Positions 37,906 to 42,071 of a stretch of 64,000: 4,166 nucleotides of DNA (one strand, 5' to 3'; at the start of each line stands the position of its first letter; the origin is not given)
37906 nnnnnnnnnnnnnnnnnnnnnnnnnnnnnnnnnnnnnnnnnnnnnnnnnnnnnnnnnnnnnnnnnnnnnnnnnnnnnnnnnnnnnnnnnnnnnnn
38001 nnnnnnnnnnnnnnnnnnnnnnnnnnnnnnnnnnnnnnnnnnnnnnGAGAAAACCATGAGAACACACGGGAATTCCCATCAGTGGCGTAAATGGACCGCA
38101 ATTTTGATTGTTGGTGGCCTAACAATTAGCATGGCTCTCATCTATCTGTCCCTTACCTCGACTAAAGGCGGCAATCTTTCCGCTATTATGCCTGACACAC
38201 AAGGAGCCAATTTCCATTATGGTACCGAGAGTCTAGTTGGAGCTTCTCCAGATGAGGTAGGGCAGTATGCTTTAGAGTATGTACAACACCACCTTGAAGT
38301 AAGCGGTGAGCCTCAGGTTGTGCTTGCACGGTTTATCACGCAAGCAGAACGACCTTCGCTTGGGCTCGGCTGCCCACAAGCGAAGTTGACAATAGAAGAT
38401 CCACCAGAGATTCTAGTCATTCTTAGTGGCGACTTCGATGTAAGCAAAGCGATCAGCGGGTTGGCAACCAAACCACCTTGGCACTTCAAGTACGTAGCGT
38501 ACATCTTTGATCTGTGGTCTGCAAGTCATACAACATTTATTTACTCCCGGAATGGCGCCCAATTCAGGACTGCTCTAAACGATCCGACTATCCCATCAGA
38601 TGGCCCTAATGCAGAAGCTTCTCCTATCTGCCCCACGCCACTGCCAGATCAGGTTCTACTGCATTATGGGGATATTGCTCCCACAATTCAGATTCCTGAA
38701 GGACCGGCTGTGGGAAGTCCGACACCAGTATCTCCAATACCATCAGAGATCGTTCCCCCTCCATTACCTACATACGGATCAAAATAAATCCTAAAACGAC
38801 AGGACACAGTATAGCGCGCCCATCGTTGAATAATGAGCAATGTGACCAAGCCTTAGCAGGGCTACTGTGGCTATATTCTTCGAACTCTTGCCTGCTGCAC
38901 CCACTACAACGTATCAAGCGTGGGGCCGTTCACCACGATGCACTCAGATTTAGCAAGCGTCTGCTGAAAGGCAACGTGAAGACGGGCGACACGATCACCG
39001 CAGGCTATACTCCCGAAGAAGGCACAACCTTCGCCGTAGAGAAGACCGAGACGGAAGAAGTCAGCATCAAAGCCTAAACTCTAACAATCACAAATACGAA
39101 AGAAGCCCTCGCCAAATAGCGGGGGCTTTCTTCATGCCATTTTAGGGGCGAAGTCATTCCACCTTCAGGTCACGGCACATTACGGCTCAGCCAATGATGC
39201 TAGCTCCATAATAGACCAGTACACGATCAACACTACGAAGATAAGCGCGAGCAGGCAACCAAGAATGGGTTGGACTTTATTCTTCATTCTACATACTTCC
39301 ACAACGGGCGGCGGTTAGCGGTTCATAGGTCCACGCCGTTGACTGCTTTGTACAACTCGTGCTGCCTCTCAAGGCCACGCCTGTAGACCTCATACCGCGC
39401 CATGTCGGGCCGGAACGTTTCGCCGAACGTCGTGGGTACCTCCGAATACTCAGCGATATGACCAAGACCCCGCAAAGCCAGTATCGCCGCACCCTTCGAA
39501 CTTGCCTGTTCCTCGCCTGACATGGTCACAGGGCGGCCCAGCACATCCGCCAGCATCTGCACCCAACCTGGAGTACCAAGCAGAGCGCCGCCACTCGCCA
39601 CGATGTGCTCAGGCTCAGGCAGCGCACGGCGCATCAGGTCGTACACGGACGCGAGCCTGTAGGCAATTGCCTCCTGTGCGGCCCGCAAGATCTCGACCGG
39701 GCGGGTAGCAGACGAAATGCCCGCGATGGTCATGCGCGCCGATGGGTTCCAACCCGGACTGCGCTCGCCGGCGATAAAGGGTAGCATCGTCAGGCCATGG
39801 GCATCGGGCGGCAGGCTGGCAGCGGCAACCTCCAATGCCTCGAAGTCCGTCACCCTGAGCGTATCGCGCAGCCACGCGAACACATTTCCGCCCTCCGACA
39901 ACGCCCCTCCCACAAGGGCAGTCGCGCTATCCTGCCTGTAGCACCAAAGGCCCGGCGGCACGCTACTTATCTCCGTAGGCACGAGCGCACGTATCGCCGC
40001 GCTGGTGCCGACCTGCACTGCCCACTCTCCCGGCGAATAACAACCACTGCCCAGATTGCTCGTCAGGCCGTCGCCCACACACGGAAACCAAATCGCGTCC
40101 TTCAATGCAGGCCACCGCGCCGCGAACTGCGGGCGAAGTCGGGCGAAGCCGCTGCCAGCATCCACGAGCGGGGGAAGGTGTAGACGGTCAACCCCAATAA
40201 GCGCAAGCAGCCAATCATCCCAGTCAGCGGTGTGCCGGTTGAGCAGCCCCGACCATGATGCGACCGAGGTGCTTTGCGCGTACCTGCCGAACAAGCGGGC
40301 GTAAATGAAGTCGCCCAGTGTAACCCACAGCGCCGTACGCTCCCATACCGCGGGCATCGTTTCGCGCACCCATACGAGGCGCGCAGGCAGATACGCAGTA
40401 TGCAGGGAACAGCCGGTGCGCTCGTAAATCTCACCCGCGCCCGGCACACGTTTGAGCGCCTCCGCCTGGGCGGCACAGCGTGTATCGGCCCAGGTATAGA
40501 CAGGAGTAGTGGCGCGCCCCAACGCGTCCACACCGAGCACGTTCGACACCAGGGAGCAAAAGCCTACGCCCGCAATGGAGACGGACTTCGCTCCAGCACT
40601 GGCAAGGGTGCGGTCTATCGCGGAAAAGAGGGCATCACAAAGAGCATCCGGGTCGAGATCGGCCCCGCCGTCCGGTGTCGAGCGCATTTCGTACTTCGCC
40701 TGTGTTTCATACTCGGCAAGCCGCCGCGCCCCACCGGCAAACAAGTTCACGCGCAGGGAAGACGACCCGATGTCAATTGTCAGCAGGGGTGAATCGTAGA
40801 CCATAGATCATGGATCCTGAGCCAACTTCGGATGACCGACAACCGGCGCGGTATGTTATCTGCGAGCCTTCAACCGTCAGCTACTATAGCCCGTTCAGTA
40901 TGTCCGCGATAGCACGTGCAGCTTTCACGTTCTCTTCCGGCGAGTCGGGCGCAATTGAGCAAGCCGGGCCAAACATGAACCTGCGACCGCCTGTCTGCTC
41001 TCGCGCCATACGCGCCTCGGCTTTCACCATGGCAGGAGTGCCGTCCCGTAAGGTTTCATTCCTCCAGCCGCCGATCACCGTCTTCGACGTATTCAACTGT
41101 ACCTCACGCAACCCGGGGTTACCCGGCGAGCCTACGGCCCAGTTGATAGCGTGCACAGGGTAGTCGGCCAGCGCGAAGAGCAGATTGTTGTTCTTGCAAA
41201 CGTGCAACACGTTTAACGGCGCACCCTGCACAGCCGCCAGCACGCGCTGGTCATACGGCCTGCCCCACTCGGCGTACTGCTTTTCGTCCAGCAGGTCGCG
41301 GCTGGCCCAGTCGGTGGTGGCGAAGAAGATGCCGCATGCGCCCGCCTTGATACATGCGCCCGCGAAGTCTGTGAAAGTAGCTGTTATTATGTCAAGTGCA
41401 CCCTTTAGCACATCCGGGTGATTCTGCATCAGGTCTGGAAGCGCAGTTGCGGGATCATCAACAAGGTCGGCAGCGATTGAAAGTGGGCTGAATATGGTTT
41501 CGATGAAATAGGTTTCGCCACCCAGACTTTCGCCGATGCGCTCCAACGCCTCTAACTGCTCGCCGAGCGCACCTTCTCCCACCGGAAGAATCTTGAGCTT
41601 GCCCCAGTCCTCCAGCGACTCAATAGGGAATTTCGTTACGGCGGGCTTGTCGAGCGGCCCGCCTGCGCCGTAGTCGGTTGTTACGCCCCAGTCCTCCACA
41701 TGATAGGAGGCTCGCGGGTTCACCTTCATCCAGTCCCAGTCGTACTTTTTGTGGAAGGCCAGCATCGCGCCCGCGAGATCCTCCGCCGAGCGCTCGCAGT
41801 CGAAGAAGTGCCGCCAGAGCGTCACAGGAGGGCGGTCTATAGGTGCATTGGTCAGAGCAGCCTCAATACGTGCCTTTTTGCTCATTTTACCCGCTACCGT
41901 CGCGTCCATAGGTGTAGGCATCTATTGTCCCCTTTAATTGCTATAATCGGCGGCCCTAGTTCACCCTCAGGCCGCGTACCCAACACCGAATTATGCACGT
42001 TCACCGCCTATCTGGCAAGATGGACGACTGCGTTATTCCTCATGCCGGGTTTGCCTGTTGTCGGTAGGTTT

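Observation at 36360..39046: Low-GC islet of about 2.5 kb inserted at the clpB 3' end, flanked by 95-bp direct repeats of the clpB terminus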

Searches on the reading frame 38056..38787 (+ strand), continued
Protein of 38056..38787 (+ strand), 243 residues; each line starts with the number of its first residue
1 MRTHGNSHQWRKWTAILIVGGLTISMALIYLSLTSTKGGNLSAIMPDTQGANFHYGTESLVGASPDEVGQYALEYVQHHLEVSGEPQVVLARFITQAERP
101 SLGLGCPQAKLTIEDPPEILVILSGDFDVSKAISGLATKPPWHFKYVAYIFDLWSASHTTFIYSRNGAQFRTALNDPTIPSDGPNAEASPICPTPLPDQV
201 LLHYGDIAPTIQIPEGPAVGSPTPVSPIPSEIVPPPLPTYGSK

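Call 73: search_protein_families(library=pfam, proteins=[L093:67-798:+, L093:891-1490:+, L093:1605-2429:+, L093:4651-5016:+, L093:4686-5078:-], max_evalue=0.001)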
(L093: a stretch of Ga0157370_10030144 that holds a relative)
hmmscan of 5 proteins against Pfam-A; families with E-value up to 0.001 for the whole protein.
L093:67-798:+ (243 aa): 1 family
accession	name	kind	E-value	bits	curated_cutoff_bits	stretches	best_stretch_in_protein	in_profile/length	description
PF00146.26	NADHdh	-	5.9e-52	177.3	27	1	2-148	172-297/298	NADH dehydrogenase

L093:891-1490:+ (199 aa): 15 families
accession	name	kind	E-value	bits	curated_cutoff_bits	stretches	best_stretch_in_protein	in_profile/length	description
PF00037.32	Fer4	-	1.3e-14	53.7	21.1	2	123-144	2-23/24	4Fe-4S binding domain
PF12838.12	Fer4_7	-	2.5e-12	47.5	27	1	63-143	1-52/52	4Fe-4S dicluster domain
PF14697.11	Fer4_21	-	7.1e-11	42.5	35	2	60-80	37-58/59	4Fe-4S dicluster domain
PF13484.11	Fer4_16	-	1.2e-10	42.5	30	1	128-167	1-41/66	4Fe-4S double cluster binding domain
PF13187.11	Fer4_9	-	3.9e-09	36.8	27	1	63-144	1-52/52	4Fe-4S dicluster domain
PF13237.11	Fer4_10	-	7.6e-09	35.8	25.5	0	124-141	4-21/53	4Fe-4S dicluster domain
PF25160.1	LdpA_Fe-S-bd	-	1.5e-08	34.7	27.6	1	60-80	24-44/49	LdpA Fe-S cluster-binding domain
PF12798.12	Fer4_3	-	7.1e-07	30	27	0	129-143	1-15/15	4Fe-4S binding domain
PF13183.11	Fer4_8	-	2.1e-06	28.6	27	1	62-142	3-67/68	4Fe-4S dicluster domain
PF12797.12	Fer4_2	-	2.3e-06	27.6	24.5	0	123-141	4-22/22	4Fe-4S binding domain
PF12837.12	Fer4_6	-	4.6e-06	26.8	25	0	61-79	6-24/24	4Fe-4S binding domain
PF17179.9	Fer4_22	-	5.4e-06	27.6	27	0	58-77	75-94/95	4Fe-4S dicluster domain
PF13534.11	Fer4_17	-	7.6e-06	26.8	22.2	0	128-142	1-15/61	4Fe-4S dicluster domain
PF12800.12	Fer4_4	-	0.00033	21.2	24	0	62-76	2-16/17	4Fe-4S binding domain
PF13746.11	Fer4_18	-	0.0006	20.4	27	0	125-145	57-77/114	4Fe-4S dicluster domain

L093:1605-2429:+ (274 aa): 1 family
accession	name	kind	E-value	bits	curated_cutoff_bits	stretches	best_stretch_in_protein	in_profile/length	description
PF00499.25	Oxidored_q3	-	1.5e-42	145.3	33.2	1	35-194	1-146/146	NADH-ubiquinone/plastoquinone oxidoreductase chain 6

L093:4651-5016:+ (121 aa): 1 family
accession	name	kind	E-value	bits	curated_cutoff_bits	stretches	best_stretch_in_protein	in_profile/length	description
PF00420.29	Oxidored_q2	-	1e-27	96.1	26.1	1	28-121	2-95/95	NADH-ubiquinone/plastoquinone oxidoreductase chain 4L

L093:4686-5078:- (130 aa): 0 families

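Call 77: search_protein_families(library=pfam, proteins=[L094:1313-3661:+, L097:2369-4483:-, L097:4747-5793:-, L098:4603-5754:+, L098:6766-7632:-, L100:1015-2730:-, L100:4057-5187:+, L102:1683-3542:+, L102:6594-7367:+, L104:5404-6414:+], max_evalue=0.0001)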
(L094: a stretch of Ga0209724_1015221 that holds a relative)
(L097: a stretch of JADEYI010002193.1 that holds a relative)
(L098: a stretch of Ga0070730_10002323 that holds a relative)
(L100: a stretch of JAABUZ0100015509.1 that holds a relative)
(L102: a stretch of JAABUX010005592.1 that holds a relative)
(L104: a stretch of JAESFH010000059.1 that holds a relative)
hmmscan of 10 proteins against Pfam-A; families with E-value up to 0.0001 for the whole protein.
L094:1313-3661:+ (782 aa): 1 family
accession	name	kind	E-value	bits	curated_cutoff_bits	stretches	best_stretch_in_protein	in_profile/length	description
PF13231.12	PMT_2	-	3.7e-14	53.7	26.1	1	151-275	14-138/160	Dolichyl-phosphate-mannose-protein mannosyltransferase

L097:2369-4483:- (704 aa): 4 families
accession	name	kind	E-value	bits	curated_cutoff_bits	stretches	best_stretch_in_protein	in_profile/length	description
PF13473.12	Cupredoxin_1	-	7.2e-11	42.5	27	1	28-137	4-104/104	Cupredoxin-like domain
PF00127.26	Copper-bind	-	1.4e-09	38.7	21.2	1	69-137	17-98/99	Copper binding proteins, plastocyanin/azurin family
PF00150.24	Cellulase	-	3.8e-07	30.3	23.5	1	382-514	30-166/272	Cellulase (glycosyl hydrolase family 5)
PF02449.21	Glyco_hydro_42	-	1.6e-06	28.2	21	1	382-435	19-75/376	Beta-galactosidase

L097:4747-5793:- (348 aa): 0 families

L098:4603-5754:+ (383 aa): 6 families
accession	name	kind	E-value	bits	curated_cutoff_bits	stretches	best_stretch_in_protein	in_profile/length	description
PF13484.11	Fer4_16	-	1.7e-23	83.6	30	1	190-254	1-66/66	4Fe-4S double cluster binding domain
PF08331.15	QueG_DUF1730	-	6.1e-20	71.4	25.1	1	61-138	2-77/77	Epoxyqueuosine reductase QueG, DUF1730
PF13646.12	HEAT_2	-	1.1e-11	45.3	27.7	1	305-377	16-88/88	HEAT repeats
PF03130.22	HEAT_PBS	-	1.1e-06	29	20.9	0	336-358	1-23/27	PBS lyase HEAT-like repeat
PF00037.32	Fer4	-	1.2e-06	28.6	21.1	0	190-206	7-23/24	4Fe-4S binding domain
PF12838.12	Fer4_7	-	1.8e-05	25.5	27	0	190-255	1-52/52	4Fe-4S dicluster domain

L098:6766-7632:- (288 aa): 2 families
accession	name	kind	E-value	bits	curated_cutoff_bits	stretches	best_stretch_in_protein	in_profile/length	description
PF00892.27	EamA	-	9.1e-23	81.5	28.2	2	155-284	6-133/135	EamA-like transporter family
PF00893.25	Multi_Drug_Res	-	1.6e-05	25.7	23.7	0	71-124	40-93/93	Small Multidrug Resistance protein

L100:1015-2730:- (571 aa): 1 family
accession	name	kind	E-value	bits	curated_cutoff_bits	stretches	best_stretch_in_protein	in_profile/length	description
PF00528.27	BPD_transp_1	-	8.8e-14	52.1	26.4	1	383-562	4-180/184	Binding-protein-dependent transport system inner membrane component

L100:4057-5187:+ (376 aa): 2 families
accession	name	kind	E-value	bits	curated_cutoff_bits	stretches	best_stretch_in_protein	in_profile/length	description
PF01548.23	DEDD_Tnp_IS110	-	5.2e-32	111.2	29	1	26-180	1-154/155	Transposase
PF02371.22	Transposase_20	-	2.9e-21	76.1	21.3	1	250-332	4-87/87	Transposase IS116/IS110/IS902 family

L102:1683-3542:+ (619 aa): 2 families
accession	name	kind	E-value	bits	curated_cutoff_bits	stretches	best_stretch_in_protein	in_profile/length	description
PF16793.10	RepB_primase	-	8.5e-27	94.7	24.3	1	350-484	29-165/186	RepB DNA-primase N-terminal domain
PF03432.20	Relaxase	-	1.6e-21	77.4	24.6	1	17-145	1-132/132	MobA/VirD2-like, nuclease domain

L102:6594-7367:+ (257 aa): 2 families
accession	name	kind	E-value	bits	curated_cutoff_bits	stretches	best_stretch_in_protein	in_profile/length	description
PF00196.25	GerE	-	5.4e-15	55.2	23.5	1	195-250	2-57/57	Bacterial regulatory proteins, luxR family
PF08281.18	Sigma70_r4_2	-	5e-07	29.7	25.7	1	196-231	11-47/54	Sigma-70, region 4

L104:5404-6414:+ (336 aa): 0 families

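Call 81: search_protein_families(library=pfam, proteins=[L084:10871-14077:-, L086:1763-2494:-], max_evalue=0.001)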
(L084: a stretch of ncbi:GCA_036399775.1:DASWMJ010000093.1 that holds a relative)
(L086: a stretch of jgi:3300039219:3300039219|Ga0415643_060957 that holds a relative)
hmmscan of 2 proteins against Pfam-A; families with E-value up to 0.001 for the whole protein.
L084:10871-14077:- (1068 aa): 3 families
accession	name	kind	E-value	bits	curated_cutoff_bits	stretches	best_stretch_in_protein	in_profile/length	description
PF13517.12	FG-GAP_3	-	3.8e-72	239.2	26.9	12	514-573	1-60/61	FG-GAP-like repeat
PF01839.29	FG-GAP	-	2.7e-55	183.9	22.1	5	381-401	5-25/37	FG-GAP repeat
PF00395.25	SLH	-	1.4e-17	63.8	20.8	1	875-906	12-43/44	S-layer homology domain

L086:1763-2494:- (243 aa): 8 families
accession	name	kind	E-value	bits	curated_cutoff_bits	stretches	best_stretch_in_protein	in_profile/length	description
PF13424.12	TPR_12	-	7e-21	74.7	30.1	2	1-67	9-77/77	Tetratricopeptide repeat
PF07719.23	TPR_2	-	1.4e-10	40.8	27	2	76-106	2-32/34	Tetratricopeptide repeat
PF13176.12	TPR_7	-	2.1e-09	37.2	27.9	0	77-110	1-34/36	Tetratricopeptide repeat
PF00515.34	TPR_1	-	8.7e-09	35.3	27.8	1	76-106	2-32/34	Tetratricopeptide repeat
PF13374.12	TPR_10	-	2.4e-07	31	27.5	0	35-68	2-35/42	Tetratricopeptide repeat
PF13432.12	TPR_16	-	4.7e-07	30.6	32.7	1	58-105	13-61/65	Tetratricopeptide repeat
PF13181.12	TPR_8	-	1e-05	25.7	25.7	0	76-106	2-32/34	Tetratricopeptide repeat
PF12862.13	ANAPC5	-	0.0008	19.9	23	0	43-77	46-80/91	Anaphase-promoting complex subunit 5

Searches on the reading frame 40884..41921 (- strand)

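Call 6: search_protein_families(library=pfam, proteins=[window:40884-41921:-], max_evalue=0.01)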
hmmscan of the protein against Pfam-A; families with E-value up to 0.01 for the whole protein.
window:40884-41921:- (345 aa): 1 family
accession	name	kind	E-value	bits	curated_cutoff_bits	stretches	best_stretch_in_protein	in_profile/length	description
PF01208.23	URO-D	-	2.9e-36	125.6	23.9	1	16-335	3-339/346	Uroporphyrinogen decarboxylase (URO-D)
